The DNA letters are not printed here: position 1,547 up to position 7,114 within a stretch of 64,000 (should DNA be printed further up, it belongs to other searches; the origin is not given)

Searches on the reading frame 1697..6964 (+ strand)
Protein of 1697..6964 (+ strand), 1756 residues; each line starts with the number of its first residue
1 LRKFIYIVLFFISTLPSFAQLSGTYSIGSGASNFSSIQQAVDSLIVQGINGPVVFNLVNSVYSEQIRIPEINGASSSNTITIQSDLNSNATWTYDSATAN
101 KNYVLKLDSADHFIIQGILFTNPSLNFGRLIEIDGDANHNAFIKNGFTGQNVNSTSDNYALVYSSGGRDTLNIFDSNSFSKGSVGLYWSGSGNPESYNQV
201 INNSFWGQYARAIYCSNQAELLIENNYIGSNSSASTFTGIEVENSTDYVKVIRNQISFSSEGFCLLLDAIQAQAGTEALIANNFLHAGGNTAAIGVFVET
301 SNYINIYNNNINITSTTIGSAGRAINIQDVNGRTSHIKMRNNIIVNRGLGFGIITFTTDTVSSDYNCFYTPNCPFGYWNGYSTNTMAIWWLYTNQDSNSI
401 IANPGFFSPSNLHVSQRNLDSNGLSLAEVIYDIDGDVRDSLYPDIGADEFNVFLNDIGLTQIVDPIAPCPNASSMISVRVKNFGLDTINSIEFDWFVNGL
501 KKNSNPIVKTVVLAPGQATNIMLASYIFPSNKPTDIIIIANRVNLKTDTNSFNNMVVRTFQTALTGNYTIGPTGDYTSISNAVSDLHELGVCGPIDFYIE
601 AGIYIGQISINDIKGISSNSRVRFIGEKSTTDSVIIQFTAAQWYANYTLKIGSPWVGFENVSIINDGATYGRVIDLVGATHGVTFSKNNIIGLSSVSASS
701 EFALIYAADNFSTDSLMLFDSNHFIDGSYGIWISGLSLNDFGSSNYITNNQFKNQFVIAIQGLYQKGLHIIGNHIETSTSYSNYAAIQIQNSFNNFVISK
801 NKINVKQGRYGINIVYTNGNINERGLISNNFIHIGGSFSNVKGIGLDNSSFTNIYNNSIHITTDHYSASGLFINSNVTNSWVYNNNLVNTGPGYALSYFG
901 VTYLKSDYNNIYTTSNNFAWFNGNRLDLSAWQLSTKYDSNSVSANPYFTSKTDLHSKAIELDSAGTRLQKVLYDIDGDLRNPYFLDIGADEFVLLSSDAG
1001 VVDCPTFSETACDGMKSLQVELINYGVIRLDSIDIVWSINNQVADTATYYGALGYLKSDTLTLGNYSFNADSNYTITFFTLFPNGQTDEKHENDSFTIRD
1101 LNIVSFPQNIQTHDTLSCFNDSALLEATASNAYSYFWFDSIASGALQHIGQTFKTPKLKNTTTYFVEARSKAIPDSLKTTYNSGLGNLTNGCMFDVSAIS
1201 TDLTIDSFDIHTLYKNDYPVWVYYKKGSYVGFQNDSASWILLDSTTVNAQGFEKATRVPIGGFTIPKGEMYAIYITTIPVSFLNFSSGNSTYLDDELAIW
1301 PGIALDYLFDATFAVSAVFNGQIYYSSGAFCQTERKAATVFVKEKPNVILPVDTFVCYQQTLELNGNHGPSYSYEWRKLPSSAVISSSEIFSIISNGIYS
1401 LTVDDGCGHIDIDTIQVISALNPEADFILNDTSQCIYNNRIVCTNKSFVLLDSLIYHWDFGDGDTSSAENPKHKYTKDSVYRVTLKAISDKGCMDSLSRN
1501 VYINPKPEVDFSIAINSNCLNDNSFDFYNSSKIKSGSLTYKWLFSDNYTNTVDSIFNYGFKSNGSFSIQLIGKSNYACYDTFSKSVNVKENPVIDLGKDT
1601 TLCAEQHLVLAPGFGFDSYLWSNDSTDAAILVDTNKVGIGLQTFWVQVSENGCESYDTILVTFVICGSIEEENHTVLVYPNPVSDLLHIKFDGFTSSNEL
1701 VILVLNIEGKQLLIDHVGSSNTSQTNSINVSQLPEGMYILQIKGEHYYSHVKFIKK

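Call 57: search_protein_families(library=pfam, proteins=[window:1697-6964:+], max_evalue=0.00001)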
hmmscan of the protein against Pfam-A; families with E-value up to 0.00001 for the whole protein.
window:1697-6964:+ (1756 aa): 4 families
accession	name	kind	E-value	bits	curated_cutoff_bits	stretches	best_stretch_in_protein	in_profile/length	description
PF18911.6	PKD_4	-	9.7e-19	67.7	27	1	1452-1501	33-81/85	PKD domain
PF18962.6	Por_Secre_tail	-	2e-13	50.9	27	1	1678-1754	1-74/75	Secretion system C-terminal sorting domain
PF19081.6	Ig_7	-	1.4e-11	44.9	27.3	1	1114-1170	9-66/84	Ig-like domain CHU_C associated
PF00801.26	PKD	-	1.2e-08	35.2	23.5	1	1452-1492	28-70/80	PKD domain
